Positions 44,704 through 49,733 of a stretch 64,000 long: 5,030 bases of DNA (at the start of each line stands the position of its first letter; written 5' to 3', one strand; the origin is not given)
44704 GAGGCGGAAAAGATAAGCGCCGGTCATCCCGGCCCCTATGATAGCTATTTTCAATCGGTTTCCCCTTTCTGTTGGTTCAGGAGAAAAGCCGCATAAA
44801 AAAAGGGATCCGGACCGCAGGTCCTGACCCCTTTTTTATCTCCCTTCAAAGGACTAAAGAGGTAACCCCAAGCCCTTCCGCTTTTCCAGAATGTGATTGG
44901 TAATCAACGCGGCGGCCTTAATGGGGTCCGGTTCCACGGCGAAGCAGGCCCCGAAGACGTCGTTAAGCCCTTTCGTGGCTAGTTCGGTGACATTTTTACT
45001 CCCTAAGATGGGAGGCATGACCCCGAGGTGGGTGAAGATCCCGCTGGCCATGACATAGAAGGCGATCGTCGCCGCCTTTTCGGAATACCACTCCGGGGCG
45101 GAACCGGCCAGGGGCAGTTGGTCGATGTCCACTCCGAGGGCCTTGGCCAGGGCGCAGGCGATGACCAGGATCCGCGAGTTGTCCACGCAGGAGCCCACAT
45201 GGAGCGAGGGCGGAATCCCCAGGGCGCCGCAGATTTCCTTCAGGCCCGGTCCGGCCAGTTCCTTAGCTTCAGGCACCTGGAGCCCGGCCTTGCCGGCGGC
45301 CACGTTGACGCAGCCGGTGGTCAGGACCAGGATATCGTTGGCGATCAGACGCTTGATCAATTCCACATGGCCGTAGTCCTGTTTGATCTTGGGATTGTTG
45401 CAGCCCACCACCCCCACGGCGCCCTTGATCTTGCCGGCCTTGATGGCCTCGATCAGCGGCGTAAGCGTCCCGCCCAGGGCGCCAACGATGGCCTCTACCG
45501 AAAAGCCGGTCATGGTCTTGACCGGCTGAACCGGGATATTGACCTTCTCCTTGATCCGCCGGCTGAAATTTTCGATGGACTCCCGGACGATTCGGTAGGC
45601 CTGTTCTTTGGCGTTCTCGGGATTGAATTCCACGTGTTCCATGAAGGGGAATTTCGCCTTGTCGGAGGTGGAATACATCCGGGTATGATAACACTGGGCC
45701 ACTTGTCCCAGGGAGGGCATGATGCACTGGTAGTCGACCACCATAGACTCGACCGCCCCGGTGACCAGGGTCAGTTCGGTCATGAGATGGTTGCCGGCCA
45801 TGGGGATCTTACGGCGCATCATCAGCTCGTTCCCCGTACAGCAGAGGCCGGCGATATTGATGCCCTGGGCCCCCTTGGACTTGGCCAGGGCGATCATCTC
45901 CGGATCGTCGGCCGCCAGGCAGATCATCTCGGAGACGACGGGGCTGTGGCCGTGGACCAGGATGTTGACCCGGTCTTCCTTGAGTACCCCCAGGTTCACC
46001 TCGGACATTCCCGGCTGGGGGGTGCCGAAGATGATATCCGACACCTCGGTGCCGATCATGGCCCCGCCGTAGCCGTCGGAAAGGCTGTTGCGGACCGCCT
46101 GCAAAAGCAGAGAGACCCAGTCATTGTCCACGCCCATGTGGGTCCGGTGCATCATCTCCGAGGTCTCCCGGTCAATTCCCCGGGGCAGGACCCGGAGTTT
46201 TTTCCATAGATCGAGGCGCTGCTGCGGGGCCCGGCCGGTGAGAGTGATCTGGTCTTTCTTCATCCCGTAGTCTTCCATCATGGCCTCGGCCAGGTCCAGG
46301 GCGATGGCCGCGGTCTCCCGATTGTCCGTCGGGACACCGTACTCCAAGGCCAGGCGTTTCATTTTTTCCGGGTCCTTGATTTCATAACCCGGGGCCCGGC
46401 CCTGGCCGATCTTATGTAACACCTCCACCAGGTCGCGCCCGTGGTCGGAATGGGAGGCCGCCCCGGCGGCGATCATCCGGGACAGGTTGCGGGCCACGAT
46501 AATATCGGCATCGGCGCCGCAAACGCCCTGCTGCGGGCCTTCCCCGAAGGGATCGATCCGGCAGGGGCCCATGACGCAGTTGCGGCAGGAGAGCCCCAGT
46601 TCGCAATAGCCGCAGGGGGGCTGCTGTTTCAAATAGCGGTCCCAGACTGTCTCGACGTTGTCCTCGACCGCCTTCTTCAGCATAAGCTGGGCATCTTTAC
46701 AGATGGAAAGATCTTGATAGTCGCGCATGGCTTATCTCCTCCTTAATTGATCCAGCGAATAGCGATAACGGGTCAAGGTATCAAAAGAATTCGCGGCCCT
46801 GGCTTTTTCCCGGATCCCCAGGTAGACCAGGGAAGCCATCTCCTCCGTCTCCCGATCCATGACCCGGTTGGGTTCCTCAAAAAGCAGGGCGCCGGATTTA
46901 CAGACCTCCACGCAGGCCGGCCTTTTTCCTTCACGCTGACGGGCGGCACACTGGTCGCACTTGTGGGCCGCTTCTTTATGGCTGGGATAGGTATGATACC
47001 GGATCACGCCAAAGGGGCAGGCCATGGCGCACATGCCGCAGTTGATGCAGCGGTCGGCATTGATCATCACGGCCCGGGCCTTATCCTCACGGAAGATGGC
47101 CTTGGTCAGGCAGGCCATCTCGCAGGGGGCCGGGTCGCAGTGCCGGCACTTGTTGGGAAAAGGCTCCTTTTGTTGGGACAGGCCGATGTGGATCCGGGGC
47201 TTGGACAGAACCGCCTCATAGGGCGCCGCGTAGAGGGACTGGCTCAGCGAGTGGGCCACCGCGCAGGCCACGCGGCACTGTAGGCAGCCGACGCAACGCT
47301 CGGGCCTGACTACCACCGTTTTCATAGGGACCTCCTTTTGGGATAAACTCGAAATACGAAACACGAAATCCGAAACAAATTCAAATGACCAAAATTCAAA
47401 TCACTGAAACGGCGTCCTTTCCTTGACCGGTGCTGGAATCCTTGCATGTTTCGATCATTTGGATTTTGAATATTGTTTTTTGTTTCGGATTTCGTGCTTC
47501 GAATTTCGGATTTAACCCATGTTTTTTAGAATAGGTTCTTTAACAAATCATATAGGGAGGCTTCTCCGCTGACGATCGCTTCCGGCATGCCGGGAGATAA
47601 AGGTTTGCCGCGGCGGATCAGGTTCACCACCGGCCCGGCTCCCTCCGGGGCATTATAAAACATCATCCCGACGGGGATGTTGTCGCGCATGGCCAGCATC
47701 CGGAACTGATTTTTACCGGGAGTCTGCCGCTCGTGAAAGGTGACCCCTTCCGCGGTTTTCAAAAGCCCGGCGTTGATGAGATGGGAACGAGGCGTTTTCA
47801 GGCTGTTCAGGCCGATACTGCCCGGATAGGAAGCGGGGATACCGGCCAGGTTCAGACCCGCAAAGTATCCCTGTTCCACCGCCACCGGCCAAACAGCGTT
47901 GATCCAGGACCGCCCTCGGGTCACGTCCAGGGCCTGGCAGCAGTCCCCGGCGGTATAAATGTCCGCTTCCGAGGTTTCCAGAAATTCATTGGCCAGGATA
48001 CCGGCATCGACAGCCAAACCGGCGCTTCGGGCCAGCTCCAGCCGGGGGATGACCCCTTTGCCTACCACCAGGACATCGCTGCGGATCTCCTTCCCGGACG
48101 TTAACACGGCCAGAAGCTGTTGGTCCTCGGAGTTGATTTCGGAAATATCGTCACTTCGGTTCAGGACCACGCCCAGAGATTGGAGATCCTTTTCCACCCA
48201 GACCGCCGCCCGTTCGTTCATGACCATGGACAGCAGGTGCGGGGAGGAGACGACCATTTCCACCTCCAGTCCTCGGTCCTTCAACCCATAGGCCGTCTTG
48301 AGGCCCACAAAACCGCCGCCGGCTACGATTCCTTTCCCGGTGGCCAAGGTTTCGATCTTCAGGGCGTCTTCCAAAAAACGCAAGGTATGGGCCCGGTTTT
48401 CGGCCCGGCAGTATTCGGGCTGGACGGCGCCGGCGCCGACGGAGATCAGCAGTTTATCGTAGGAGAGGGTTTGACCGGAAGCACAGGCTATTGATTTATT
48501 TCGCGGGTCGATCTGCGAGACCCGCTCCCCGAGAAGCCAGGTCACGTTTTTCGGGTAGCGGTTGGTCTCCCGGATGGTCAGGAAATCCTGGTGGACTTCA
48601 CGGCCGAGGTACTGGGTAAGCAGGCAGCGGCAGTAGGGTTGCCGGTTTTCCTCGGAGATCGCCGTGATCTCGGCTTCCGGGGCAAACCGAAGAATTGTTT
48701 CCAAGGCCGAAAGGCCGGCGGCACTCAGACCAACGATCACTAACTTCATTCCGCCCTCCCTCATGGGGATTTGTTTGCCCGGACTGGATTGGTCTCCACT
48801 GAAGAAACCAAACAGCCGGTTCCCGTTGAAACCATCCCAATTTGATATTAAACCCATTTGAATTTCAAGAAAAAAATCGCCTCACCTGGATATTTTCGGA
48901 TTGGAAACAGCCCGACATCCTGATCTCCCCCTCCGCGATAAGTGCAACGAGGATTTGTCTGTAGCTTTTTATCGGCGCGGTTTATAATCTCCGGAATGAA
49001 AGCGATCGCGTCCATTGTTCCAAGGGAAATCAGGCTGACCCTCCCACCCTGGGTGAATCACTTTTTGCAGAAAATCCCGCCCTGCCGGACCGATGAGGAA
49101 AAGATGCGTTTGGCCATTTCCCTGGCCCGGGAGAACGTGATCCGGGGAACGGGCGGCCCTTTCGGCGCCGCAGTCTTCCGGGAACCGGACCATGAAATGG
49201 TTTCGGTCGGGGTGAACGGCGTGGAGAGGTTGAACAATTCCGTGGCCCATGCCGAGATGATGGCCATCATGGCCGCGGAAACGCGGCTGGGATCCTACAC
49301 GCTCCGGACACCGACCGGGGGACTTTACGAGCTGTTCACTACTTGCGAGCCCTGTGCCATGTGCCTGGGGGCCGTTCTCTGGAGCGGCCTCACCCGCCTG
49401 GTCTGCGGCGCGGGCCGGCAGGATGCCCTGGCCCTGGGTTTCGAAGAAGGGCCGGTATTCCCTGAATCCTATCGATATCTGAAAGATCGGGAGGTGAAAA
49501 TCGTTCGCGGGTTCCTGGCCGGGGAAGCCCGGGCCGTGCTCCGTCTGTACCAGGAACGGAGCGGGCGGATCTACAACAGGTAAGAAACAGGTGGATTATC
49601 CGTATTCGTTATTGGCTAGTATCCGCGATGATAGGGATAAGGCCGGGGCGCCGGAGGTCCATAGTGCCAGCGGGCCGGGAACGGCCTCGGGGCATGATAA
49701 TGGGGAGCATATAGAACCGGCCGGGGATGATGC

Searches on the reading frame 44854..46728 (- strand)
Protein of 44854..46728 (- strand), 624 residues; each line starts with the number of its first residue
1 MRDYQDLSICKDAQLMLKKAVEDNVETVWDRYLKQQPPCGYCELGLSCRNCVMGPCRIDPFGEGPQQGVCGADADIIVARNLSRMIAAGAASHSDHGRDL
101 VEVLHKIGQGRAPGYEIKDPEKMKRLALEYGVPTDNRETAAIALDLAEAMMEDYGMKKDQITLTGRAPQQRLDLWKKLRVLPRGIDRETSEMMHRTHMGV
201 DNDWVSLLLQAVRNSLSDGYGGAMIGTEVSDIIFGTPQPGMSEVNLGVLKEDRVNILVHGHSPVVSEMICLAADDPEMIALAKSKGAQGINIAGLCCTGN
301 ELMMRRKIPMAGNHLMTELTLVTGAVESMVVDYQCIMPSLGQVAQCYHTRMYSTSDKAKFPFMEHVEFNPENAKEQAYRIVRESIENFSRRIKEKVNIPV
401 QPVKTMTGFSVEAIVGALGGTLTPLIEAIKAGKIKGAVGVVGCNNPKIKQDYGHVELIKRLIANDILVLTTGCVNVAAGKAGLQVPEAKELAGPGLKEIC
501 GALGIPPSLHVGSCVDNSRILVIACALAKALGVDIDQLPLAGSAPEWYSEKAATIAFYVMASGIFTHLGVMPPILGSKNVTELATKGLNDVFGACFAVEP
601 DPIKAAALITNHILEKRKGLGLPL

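Call 16: search_protein_families(library=pfam, proteins=[window:44854-46728:-], max_evalue=0.001)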
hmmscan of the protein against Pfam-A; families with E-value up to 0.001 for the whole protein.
window:44854-46728:- (624 aa): 1 family
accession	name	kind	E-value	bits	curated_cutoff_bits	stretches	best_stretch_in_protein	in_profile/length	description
PF03063.25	Prismane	-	1.4e-181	605.1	27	1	47-602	2-512/513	Prismane/CO dehydrogenase family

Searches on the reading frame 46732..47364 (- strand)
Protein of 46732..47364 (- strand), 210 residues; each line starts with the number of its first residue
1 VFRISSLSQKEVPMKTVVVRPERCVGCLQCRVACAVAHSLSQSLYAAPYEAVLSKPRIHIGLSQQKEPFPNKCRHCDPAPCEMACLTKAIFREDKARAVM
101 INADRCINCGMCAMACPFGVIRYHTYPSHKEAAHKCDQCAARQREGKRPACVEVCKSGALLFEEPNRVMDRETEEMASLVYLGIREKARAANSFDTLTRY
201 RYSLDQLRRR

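Call 16: search_protein_families(library=pfam, proteins=[window:46732-47364:-], max_evalue=0.001)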
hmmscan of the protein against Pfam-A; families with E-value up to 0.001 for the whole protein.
window:46732-47364:- (210 aa): 12 families
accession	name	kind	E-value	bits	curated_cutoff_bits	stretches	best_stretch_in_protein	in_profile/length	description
PF13247.11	Fer4_11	-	1.2e-17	64.4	26.2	1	69-163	6-98/100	4Fe-4S dicluster domain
PF12838.12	Fer4_7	-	7.1e-13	49.3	27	1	72-120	1-52/52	4Fe-4S dicluster domain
PF12837.12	Fer4_6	-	1.5e-10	40.9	25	1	101-121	4-24/24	4Fe-4S binding domain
PF00037.32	Fer4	-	6.7e-10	38.8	21.1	1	100-122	2-24/24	4Fe-4S binding domain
PF12797.12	Fer4_2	-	8e-08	32.2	24.5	1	98-118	2-22/22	4Fe-4S binding domain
PF13187.11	Fer4_9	-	2e-07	31.4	27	2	105-159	1-51/52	4Fe-4S dicluster domain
PF25160.1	LdpA_Fe-S-bd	-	6.9e-07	29.4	27.6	1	78-126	6-48/49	LdpA Fe-S cluster-binding domain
PF13237.11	Fer4_10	-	1.5e-06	28.4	25.5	1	99-155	2-52/53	4Fe-4S dicluster domain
PF14697.11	Fer4_21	-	7.4e-05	23.2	35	0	100-140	2-45/59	4Fe-4S dicluster domain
PF13183.11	Fer4_8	-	0.00027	21.8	27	0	22-120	3-68/68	4Fe-4S dicluster domain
PF12800.12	Fer4_4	-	0.00032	21.2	24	1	104-119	2-17/17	4Fe-4S binding domain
PF13484.11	Fer4_16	-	0.00069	20.8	30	0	105-145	1-46/66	4Fe-4S double cluster binding domain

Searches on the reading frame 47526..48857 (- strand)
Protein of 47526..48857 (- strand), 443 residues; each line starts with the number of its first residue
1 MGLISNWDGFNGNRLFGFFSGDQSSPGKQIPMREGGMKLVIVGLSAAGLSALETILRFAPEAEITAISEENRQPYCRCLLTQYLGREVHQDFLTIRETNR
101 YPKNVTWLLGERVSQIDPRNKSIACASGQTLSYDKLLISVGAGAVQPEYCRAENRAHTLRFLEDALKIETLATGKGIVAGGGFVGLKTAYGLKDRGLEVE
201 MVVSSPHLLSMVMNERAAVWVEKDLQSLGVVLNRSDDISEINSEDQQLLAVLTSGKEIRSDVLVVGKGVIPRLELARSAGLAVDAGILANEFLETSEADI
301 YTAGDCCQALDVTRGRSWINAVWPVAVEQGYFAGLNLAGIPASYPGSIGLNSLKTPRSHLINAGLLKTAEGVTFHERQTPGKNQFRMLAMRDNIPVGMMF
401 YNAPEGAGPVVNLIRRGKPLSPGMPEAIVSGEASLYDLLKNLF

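Call 16: search_protein_families(library=pfam, proteins=[window:47526-48857:-], max_evalue=0.001)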
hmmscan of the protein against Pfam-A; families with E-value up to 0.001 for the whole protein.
window:47526-48857:- (443 aa): 2 families
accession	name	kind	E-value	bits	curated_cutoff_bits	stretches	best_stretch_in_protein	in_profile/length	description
PF07992.20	Pyr_redox_2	-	1.6e-47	162.7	26.1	1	37-322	1-288/291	Pyridine nucleotide-disulphide oxidoreductase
PF00070.33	Pyr_redox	-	5e-09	37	22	1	176-251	2-77/82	Pyridine nucleotide-disulphide oxidoreductase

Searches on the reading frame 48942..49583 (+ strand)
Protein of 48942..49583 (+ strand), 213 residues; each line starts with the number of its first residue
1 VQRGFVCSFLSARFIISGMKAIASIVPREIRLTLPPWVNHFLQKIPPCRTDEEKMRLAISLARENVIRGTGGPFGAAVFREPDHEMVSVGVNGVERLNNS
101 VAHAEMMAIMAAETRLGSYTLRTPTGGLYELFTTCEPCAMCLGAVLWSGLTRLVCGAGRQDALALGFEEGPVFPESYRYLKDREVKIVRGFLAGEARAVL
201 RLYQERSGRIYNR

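Call 16: search_protein_families(library=pfam, proteins=[window:48942-49583:+], max_evalue=0.001)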
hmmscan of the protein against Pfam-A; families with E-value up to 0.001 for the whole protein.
window:48942-49583:+ (213 aa): 3 families
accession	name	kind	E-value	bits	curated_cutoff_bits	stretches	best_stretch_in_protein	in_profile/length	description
PF00383.29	dCMP_cyt_deam_1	-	2.8e-19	69.3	25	1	50-156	3-101/102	Cytidine and deoxycytidylate deaminase zinc-binding region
PF14437.12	MafB19-deam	-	2.5e-10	40.9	27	1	53-162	5-106/142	MafB19-like deaminase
PF14439.12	Bd3614-deam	-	0.00037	20.9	38.5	1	77-146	12-75/113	Bd3614-like deaminase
